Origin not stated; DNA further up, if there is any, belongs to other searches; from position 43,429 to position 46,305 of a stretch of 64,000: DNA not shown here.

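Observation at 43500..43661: Identical AT-rich palindrome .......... in the promoter regions of two different TonB-dependent receptor genes: a candidate shared regulon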

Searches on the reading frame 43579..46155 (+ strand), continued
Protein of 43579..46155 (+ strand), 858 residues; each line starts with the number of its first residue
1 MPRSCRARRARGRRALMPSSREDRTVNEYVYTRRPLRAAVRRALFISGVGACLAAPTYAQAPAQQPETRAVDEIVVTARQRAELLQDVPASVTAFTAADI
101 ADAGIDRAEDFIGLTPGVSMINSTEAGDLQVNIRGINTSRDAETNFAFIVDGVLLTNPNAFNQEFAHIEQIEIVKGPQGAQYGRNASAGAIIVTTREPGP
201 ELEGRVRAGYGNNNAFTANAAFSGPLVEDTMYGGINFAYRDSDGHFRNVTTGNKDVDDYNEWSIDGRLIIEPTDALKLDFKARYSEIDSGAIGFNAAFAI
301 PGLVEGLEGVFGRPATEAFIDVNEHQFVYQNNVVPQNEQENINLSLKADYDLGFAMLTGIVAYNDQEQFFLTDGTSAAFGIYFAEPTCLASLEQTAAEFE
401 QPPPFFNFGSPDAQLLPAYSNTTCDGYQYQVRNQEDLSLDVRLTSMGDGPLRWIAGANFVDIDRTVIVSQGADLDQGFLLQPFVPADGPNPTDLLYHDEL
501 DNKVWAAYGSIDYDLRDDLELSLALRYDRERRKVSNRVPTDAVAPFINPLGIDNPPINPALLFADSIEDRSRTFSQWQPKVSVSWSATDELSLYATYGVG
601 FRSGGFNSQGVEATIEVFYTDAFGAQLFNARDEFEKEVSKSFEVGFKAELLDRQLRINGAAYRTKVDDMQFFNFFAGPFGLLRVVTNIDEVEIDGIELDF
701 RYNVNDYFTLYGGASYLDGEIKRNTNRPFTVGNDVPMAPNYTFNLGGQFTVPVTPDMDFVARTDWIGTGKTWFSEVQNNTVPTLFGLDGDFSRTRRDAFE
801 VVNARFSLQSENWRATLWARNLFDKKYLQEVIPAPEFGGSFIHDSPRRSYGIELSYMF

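Call 44: find_encoding_contigs(protein=P0054, flank=10000, max_places=2)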
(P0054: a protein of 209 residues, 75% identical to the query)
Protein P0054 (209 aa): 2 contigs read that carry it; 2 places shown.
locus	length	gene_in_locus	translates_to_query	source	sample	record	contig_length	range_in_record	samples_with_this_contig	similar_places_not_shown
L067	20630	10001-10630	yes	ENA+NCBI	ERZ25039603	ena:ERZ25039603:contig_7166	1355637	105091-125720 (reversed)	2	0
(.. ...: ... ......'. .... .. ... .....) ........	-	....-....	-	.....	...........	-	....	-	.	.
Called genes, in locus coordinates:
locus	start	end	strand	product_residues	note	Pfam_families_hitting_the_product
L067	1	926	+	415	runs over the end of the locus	PF13424:TPR_12 (faint), PF00515:TPR_1 (faint), PF07719:TPR_2 (faint), PF12895:ANAPC3 (faint), PF13181:TPR_8 (faint), PF13428:TPR_14 (faint), PF13432:TPR_16 (faint)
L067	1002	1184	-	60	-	-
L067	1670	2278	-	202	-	PF02515:CoA_transf_3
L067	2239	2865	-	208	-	PF02515:CoA_transf_3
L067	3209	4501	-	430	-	-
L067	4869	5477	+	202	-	PF01968:Hydantoinase_A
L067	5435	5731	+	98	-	PF01968:Hydantoinase_A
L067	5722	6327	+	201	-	PF19278:Hydant_A_C (weak)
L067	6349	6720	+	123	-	PF02538:Hydantoinase_B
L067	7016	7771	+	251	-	PF02538:Hydantoinase_B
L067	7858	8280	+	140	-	-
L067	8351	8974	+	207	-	PF00857:Isochorismatase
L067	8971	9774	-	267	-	PF00561:Abhydrolase_1, PF12146:Hydrolase_4 (faint), PF12697:Abhydrolase_6 (weak)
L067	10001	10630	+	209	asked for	PF00392:GntR, PF13412:HTH_24 (weak), PF07729:FCD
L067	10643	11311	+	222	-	-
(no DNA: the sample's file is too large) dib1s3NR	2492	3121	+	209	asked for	PF00392:GntR, PF13412:HTH_24 (weak), PF07729:FCD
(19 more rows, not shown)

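Call 45: find_encoding_contigs(protein=P0096, flank=10000, max_places=3)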
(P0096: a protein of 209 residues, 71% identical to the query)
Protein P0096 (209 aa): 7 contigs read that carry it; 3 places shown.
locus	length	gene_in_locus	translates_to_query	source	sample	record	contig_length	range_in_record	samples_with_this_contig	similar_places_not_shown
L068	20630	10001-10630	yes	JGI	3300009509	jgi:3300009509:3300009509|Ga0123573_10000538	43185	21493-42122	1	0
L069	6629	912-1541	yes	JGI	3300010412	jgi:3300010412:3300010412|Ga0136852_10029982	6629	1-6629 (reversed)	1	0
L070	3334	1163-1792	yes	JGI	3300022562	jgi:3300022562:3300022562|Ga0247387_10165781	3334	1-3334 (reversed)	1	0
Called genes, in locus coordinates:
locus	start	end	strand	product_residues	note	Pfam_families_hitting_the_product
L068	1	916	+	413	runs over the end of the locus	PF00515:TPR_1 (faint), PF07719:TPR_2 (faint), PF12895:ANAPC3 (faint), PF13174:TPR_6 (faint), PF13428:TPR_14 (faint), PF23558:TPR_P4H (faint), PF13432:TPR_16 (weak)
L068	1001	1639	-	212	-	PF00857:Isochorismatase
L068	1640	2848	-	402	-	PF02515:CoA_transf_3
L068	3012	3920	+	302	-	PF00682:HMGL-like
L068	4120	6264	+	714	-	PF05378:Hydant_A_N, PF01968:Hydantoinase_A, PF19278:Hydant_A_C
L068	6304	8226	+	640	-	PF02538:Hydantoinase_B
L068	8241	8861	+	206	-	PF00857:Isochorismatase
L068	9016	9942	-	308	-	PF00561:Abhydrolase_1 (weak), PF12697:Abhydrolase_6 (weak)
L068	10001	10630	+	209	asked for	PF00392:GntR, PF13412:HTH_24 (weak), PF07729:FCD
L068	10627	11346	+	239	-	-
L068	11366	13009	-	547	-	PF00561:Abhydrolase_1, PF12146:Hydrolase_4 (faint), PF12697:Abhydrolase_6 (faint)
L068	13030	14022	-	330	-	PF08240:ADH_N, PF00107:ADH_zinc_N, PF13602:ADH_zinc_N_2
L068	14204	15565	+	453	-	PF07690:MFS_1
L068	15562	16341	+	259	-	-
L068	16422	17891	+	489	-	PF01979:Amidohydro_1, PF07969:Amidohydro_3 (weak)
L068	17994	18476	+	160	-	PF00578:AhpC-TSA, PF08534:Redoxin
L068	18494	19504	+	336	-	PF16884:ADH_N_2, PF00107:ADH_zinc_N, PF13602:ADH_zinc_N_2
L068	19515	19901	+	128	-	PF01124:MAPEG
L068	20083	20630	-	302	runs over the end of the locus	PF01297:ZnuA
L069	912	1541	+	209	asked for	PF00392:GntR, PF13412:HTH_24 (weak), PF07729:FCD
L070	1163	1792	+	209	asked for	PF00392:GntR, PF13412:HTH_24 (weak), PF07729:FCD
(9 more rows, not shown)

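Call 46: find_encoding_contigs(protein=P0102, flank=10000, max_places=2)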
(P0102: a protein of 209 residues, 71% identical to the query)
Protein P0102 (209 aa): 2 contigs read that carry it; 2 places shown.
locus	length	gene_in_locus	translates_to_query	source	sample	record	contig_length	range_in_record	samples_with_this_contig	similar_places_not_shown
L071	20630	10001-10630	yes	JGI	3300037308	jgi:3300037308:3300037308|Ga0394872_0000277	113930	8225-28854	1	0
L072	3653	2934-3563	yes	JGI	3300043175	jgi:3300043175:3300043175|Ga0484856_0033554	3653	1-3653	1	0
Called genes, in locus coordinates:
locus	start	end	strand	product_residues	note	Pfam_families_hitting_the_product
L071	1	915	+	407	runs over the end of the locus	PF07719:TPR_2 (faint), PF12895:ANAPC3 (faint), PF13428:TPR_14 (faint), PF13432:TPR_16 (weak)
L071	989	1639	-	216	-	PF00857:Isochorismatase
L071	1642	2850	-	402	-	PF02515:CoA_transf_3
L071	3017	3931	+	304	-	PF00682:HMGL-like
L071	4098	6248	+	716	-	PF05378:Hydant_A_N, PF01968:Hydantoinase_A, PF19278:Hydant_A_C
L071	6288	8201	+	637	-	PF02538:Hydantoinase_B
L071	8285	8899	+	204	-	PF00857:Isochorismatase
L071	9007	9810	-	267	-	PF00561:Abhydrolase_1, PF12697:Abhydrolase_6 (weak)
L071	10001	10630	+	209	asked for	PF00392:GntR, PF13412:HTH_24 (weak), PF07729:FCD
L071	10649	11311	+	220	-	-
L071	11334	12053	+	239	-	-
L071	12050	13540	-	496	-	PF00171:Aldedh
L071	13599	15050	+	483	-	PF20695:UbiD_N, PF01977:UbiD, PF20696:UbiD_C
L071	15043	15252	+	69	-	-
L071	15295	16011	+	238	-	PF03070:TENA_THI-4, PF14518:Haem_oxygenas_2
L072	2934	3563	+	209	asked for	PF00392:GntR, PF13412:HTH_24 (weak), PF07729:FCD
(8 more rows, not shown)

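Call 48: list_cluster_members(proteins=[P0054, P0096, P0097, P0052, P0039, P0031])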
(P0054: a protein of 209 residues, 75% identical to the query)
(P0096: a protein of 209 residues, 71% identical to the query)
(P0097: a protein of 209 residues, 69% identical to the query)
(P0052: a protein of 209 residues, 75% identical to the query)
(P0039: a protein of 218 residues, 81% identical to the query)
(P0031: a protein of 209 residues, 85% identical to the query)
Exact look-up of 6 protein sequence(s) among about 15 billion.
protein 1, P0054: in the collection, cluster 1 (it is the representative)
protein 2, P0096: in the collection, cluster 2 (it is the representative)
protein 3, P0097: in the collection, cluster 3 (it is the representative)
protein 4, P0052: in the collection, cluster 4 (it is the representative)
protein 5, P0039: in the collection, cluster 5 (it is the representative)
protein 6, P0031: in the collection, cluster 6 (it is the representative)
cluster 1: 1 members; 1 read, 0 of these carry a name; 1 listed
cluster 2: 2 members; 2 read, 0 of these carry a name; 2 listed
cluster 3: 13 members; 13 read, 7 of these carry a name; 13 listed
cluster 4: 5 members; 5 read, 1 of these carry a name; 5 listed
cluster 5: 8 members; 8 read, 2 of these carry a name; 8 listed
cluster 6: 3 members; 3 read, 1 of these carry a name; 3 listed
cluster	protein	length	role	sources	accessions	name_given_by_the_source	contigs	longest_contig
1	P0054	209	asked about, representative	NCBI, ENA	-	-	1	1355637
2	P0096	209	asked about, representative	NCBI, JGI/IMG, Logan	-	-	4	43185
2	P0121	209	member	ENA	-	-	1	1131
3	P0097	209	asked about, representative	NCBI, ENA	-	-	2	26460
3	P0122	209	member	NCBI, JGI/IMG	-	DNA-binding GntR family transcriptional regulator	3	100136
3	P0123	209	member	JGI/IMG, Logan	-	DNA-binding GntR family transcriptional regulator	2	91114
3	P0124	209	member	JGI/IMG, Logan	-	DNA-binding GntR family transcriptional regulator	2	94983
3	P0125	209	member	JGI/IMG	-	DNA-binding GntR family transcriptional regulator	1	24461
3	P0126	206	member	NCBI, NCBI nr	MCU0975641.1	MAG: GntR family transcriptional regulator [Steroidobacteraceae bacterium] | GntR family transcriptional regulator [Steroidobacteraceae bacterium]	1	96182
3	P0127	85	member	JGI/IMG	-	DNA-binding GntR family transcriptional regulator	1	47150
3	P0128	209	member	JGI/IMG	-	DNA-binding GntR family transcriptional regulator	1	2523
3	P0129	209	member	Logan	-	-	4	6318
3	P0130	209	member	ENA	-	-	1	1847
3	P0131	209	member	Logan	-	-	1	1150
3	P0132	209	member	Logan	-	-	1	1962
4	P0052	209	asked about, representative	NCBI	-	-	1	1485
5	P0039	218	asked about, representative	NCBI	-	-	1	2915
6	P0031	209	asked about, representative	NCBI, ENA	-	-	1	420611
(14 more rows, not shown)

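Call 58: find_encoding_contigs(protein=P0097, flank=10000, max_places=6)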
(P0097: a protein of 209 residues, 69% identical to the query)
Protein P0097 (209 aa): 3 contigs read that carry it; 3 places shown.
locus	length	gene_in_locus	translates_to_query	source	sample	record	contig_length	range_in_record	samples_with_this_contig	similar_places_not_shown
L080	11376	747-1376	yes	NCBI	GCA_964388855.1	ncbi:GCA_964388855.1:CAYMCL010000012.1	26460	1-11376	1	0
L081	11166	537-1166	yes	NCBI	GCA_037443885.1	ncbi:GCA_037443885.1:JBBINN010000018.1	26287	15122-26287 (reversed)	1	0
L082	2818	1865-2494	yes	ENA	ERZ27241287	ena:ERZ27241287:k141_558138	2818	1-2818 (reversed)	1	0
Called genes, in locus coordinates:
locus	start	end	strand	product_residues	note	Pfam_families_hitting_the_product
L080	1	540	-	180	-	?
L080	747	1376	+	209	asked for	PF00392:GntR, PF07729:FCD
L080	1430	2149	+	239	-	-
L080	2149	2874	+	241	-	PF00106:adh_short, PF01370:Epimerase, PF08659:KR (faint), PF13561:adh_short_C2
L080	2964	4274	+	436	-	PF00083:Sugar_tr (weak), PF07690:MFS_1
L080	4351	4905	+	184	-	PF04290:DctQ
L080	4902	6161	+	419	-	PF06808:DctM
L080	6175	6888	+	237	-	PF00857:Isochorismatase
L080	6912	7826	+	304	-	PF01522:Polysacc_deac_1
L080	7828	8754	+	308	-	PF01522:Polysacc_deac_1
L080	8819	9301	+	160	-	PF00578:AhpC-TSA, PF08534:Redoxin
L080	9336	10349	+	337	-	PF16884:ADH_N_2, PF00107:ADH_zinc_N, PF13602:ADH_zinc_N_2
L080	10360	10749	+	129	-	PF01124:MAPEG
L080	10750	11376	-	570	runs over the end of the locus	PF00561:Abhydrolase_1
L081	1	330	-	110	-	?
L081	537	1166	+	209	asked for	PF00392:GntR, PF07729:FCD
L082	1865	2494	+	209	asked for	PF00392:GntR, PF07729:FCD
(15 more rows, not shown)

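Call 59: find_encoding_contigs(protein=P0052, flank=10000, max_places=6)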
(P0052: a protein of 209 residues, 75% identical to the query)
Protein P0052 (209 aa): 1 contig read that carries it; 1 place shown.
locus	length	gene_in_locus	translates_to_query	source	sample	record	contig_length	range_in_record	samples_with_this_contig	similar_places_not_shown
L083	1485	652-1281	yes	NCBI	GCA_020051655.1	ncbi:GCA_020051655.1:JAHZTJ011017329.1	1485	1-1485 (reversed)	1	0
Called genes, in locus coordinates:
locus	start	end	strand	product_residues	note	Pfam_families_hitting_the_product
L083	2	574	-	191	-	?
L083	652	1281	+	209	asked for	PF00392:GntR, PF07729:FCD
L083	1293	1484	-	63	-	?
